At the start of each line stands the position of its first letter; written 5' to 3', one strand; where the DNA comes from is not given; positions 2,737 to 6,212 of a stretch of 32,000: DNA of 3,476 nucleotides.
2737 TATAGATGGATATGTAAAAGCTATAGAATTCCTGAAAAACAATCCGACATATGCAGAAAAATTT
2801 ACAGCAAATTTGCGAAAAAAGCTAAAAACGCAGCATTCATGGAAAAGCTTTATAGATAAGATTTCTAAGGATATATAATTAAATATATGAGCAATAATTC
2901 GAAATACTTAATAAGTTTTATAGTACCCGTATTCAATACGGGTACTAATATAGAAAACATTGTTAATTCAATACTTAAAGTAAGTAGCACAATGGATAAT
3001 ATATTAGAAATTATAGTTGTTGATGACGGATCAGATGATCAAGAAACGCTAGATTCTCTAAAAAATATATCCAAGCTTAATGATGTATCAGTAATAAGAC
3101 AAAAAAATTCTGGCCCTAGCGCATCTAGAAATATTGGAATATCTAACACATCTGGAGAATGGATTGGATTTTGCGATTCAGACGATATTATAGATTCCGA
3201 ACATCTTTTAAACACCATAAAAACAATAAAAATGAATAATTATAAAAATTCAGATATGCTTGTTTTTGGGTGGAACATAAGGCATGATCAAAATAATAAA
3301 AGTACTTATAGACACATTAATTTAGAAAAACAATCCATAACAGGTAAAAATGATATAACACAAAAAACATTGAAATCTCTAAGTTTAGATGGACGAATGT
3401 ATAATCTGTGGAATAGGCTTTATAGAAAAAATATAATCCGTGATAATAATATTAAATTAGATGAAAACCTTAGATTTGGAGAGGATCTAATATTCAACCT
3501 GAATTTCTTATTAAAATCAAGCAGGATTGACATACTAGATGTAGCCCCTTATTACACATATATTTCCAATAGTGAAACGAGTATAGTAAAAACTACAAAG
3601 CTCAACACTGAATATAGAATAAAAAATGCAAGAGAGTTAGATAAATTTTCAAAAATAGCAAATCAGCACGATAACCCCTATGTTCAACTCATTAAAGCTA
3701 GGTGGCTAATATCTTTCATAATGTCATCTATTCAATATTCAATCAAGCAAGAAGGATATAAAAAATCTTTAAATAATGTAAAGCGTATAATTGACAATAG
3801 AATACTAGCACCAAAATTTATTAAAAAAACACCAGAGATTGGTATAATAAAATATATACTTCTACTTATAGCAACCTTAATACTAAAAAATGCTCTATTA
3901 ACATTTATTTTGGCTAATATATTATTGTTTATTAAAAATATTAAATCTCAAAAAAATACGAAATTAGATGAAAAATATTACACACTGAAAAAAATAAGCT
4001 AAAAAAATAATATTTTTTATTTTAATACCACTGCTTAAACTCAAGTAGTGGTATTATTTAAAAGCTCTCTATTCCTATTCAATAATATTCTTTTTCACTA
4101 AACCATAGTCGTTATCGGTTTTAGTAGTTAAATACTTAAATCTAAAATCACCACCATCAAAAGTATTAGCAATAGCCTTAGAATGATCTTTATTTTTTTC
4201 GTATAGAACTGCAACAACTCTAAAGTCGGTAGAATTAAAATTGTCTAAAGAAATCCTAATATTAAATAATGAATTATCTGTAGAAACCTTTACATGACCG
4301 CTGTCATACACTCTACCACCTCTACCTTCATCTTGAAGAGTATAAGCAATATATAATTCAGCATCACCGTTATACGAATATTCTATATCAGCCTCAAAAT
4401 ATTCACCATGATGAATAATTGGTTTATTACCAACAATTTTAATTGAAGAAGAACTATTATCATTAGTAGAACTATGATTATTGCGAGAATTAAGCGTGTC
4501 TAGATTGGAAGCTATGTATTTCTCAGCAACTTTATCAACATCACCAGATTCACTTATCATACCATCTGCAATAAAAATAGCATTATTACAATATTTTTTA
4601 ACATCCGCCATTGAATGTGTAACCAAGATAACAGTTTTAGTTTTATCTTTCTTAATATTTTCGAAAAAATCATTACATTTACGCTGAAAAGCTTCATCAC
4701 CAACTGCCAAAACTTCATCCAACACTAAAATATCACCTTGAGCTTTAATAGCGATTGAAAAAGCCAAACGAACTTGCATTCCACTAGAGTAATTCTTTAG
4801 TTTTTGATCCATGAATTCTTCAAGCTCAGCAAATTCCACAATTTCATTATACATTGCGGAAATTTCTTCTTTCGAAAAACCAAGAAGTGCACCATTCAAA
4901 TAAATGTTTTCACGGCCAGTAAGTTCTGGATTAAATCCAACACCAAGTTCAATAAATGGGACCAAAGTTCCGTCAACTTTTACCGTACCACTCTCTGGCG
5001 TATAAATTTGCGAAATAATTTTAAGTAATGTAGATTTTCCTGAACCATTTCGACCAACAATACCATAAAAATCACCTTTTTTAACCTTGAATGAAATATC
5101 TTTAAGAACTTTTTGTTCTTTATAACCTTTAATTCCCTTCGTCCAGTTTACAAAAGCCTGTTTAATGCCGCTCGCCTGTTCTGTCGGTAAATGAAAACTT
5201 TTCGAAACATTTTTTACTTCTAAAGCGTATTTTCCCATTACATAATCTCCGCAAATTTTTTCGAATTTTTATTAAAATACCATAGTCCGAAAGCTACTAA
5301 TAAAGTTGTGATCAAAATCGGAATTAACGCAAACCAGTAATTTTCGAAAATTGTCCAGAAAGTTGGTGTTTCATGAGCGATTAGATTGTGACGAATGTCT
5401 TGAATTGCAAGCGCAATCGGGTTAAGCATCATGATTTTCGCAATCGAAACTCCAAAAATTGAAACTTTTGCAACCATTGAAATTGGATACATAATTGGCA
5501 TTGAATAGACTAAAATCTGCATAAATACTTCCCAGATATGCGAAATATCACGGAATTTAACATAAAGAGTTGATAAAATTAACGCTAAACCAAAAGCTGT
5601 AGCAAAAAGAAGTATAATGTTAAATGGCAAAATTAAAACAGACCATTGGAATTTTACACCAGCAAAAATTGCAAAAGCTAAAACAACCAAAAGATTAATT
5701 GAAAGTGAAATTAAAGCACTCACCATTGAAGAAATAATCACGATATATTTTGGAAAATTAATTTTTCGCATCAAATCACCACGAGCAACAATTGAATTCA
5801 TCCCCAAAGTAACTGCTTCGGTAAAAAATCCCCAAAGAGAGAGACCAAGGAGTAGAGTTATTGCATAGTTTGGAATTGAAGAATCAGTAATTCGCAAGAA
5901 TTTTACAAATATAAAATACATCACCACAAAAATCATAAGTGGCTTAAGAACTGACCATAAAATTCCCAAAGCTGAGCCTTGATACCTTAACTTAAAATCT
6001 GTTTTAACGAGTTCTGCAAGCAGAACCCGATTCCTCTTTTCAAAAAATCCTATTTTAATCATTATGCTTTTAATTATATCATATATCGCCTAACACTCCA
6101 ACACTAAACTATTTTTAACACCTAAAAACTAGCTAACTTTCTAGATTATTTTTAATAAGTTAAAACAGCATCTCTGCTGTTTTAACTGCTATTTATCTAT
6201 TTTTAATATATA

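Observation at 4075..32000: Large over-representation of the palindrome TTCGAA (mostly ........) in the backbone and none in the island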

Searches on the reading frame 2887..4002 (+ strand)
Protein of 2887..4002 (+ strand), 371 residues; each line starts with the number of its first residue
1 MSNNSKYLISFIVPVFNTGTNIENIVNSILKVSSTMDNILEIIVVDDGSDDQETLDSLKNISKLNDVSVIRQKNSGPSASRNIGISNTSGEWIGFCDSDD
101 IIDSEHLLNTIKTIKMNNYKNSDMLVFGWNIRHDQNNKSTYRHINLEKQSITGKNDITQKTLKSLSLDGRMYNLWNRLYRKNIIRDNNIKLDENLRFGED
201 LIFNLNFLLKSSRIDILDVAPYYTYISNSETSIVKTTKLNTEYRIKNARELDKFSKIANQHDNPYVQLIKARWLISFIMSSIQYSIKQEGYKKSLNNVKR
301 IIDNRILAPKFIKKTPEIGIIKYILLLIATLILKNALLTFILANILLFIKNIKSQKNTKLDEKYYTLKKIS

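Call 44: search_protein_families(library=pfam, proteins=[window:2887-4002:+], max_evalue=0.001)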
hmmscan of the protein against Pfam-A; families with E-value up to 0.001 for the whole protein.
window:2887-4002:+ (371 aa): 3 families
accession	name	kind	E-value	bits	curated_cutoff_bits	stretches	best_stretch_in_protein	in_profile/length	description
PF00535.33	Glycos_transf_2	-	2.1e-24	86.8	23.3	1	10-183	1-163/168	Glycosyl transferase family 2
PF10111.15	Glyco_tranf_2_2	-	1.5e-13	51.3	27.3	1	11-131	2-125/276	Glycosyltransferase like family 2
PF13641.12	Glyco_tranf_2_3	-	4e-11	43.8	27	1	9-216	3-203/230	Glycosyltransferase like family 2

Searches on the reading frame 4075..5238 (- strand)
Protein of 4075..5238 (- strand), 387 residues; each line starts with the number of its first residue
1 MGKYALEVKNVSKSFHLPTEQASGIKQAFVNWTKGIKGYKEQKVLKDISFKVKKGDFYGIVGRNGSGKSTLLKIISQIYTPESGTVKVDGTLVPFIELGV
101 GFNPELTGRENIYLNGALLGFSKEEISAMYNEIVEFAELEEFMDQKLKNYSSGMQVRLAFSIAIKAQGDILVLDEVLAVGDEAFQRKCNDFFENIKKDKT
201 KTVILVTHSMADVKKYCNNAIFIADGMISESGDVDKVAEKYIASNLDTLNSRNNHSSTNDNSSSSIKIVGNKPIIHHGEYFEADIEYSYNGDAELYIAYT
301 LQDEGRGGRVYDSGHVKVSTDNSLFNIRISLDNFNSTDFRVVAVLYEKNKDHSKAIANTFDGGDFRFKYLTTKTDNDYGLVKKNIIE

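Call 44: search_protein_families(library=pfam, proteins=[window:4075-5238:-], max_evalue=0.001)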
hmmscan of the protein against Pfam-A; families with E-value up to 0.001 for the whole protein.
window:4075-5238:- (387 aa): 5 families
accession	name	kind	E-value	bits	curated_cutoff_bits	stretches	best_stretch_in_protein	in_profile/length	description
PF00005.33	ABC_tran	-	1.2e-22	81.4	25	1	45-176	1-135/137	ABC transporter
PF13304.12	AAA_21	-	3.1e-05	24.6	27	1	57-78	1-22/304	AAA domain, putative AbiEii toxin, Type IV TA system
PF13555.12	AAA_29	-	0.00028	21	27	1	51-83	18-50/61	P-loop containing region of AAA domain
PF13175.12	AAA_15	-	0.00034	20.8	32.1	1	46-262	15-175/374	AAA ATPase domain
PF02463.25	SMC_N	-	0.00048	20.1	40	0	35-75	9-44/220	RecF/RecN/SMC N terminal domain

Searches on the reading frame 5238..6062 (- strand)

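Call 44: search_protein_families(library=pfam, proteins=[window:5238-6062:-], max_evalue=0.001)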
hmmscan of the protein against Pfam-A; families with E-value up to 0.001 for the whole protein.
window:5238-6062:- (274 aa): 1 family
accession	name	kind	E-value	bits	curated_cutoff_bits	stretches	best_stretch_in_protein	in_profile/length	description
PF01061.29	ABC2_membrane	-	2.3e-15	57.2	26.9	1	17-227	5-210/211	ABC-2 type transporter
